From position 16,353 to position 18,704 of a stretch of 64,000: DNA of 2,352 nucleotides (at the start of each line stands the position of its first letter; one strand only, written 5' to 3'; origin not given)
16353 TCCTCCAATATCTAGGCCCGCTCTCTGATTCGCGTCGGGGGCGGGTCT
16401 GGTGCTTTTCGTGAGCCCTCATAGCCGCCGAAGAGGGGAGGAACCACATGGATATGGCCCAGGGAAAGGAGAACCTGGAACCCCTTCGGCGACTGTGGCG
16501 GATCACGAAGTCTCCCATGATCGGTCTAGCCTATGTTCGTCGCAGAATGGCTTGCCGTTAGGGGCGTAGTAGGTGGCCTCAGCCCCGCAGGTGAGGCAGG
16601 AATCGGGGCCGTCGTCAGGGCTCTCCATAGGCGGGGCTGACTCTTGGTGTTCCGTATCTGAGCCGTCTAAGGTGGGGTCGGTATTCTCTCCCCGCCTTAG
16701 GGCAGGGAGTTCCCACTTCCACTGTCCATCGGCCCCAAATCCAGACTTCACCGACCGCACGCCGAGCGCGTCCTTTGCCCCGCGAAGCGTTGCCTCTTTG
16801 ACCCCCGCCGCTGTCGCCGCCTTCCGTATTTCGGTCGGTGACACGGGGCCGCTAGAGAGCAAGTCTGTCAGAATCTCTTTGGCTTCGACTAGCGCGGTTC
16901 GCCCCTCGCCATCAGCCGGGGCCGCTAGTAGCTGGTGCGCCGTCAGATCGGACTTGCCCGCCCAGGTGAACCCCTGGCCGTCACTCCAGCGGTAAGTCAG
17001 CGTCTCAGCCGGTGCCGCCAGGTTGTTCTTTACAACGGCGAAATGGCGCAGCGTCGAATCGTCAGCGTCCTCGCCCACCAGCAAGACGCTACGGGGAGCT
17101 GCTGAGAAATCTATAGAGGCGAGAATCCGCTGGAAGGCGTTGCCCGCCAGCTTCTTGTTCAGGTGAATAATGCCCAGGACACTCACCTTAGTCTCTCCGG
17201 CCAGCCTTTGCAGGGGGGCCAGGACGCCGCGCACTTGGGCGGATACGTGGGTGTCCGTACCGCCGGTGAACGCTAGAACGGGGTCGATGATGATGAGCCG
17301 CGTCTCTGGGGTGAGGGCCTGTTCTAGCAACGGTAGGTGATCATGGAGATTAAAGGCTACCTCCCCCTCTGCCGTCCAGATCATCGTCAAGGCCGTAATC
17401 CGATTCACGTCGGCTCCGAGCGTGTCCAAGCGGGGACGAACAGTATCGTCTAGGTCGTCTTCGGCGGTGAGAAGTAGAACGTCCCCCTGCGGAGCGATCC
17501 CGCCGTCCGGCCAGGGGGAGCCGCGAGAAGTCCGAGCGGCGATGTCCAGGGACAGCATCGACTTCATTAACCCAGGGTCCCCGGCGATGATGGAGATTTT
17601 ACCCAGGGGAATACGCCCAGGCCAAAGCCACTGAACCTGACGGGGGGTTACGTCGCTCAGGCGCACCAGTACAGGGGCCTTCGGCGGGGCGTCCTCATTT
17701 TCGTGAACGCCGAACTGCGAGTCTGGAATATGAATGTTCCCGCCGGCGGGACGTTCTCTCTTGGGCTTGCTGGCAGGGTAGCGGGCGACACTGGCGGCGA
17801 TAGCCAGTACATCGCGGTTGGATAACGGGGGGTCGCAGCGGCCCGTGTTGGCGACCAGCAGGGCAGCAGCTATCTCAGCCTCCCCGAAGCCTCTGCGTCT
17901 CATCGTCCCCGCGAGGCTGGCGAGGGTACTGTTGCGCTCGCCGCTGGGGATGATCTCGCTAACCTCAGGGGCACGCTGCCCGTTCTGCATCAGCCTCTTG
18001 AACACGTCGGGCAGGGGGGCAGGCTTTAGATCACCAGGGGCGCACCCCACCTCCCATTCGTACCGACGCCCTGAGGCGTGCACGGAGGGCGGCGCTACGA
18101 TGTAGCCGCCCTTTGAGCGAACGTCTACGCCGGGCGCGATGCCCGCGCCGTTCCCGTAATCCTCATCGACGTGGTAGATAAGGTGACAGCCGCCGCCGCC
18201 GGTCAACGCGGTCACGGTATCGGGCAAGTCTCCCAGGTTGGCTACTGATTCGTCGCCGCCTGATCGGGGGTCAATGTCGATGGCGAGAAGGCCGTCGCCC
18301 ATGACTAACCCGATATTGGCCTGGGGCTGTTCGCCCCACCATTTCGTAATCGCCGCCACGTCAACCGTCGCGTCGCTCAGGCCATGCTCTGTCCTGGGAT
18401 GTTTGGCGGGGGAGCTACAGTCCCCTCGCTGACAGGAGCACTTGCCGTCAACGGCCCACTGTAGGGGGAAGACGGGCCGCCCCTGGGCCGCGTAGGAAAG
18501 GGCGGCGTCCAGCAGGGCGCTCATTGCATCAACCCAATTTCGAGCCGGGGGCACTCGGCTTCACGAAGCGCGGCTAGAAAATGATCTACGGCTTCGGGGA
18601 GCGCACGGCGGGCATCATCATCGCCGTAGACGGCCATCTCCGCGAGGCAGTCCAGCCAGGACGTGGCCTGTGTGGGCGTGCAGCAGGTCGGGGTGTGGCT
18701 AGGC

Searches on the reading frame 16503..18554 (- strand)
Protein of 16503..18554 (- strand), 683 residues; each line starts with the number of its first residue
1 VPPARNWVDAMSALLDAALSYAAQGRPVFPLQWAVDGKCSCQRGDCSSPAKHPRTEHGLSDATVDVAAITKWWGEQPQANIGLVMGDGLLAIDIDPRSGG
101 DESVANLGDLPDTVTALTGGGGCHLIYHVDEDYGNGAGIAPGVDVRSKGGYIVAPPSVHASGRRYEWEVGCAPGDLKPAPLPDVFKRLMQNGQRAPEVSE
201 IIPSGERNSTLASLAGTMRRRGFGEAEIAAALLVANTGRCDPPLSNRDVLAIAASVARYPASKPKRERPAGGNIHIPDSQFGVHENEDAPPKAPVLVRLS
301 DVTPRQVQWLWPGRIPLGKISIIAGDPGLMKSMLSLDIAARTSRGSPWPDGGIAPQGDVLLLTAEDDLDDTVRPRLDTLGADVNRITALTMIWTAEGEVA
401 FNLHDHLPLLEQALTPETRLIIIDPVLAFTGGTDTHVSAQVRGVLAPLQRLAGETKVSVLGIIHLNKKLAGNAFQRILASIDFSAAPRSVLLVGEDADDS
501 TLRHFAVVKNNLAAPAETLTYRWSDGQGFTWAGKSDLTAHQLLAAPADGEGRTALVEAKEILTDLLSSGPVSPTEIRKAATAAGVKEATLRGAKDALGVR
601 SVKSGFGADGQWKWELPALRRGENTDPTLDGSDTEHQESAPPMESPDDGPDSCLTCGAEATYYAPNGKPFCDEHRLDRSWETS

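Call 9: search_protein_families(library=pfam, proteins=[window:16503-18554:-], max_evalue=0.01)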
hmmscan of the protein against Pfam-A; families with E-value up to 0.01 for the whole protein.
window:16503-18554:- (683 aa): 3 families
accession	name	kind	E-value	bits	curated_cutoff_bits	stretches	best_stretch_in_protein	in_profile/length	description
PF09250.16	Prim-Pol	-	3.2e-38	132.1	22.8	1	18-183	1-157/158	Bifunctional DNA primase/polymerase, N-terminal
PF13481.12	AAA_25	-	1.6e-30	106.6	27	1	294-468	9-193/195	AAA domain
PF08708.16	PriCT_1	-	4e-12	46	21.1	1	198-259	4-64/67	Primase C terminal 1 (PriCT-1)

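Call 89: search_protein_families(library=phrogs, proteins=[window:16503-18554:-], max_evalue=0.001)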
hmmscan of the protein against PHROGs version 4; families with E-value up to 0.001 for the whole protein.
window:16503-18554:- (683 aa): 14 families
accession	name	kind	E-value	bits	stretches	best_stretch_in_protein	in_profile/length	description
phrog_5852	-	DNA, RNA and nucleotide metabolism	4.4e-32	112.3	1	12-177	64-237/242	DNA polymerase/primase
phrog_1156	-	DNA, RNA and nucleotide metabolism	6.9e-26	92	1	9-192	8-195/855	DNA primase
phrog_906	-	DNA, RNA and nucleotide metabolism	1e-24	88.4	2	52-178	78-232/872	DNA polymerase/primase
phrog_5177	-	DNA, RNA and nucleotide metabolism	8.3e-21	74.6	1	12-165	18-167/876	DNA polymerase/primase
phrog_695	-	DNA, RNA and nucleotide metabolism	7e-20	72.3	1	46-259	25-267/704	DNA polymerase/primase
phrog_10729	-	DNA, RNA and nucleotide metabolism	1.5e-19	70.7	2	292-602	373-700/722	DNA polymerase/primase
phrog_3022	-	DNA, RNA and nucleotide metabolism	2.3e-19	70.3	1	18-201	5-198/788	DNA primase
phrog_3123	-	unknown function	5.4e-09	36.2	1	305-483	328-526/583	-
phrog_1284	-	unknown function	1.7e-06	28.6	1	296-468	14-187/306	-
phrog_1883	-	DNA, RNA and nucleotide metabolism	3e-05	23.5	1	197-260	187-249/756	DNA helicase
phrog_25488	-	unknown function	3.6e-05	24.5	1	558-614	137-193/197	-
phrog_6357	-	unknown function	0.00026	21.4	1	305-368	18-73/321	-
phrog_243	-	DNA, RNA and nucleotide metabolism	0.00037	20.5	0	405-472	130-198/273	DnaB-like replicative helicase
phrog_30286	-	unknown function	0.00096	18.5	0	301-578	99-386/590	-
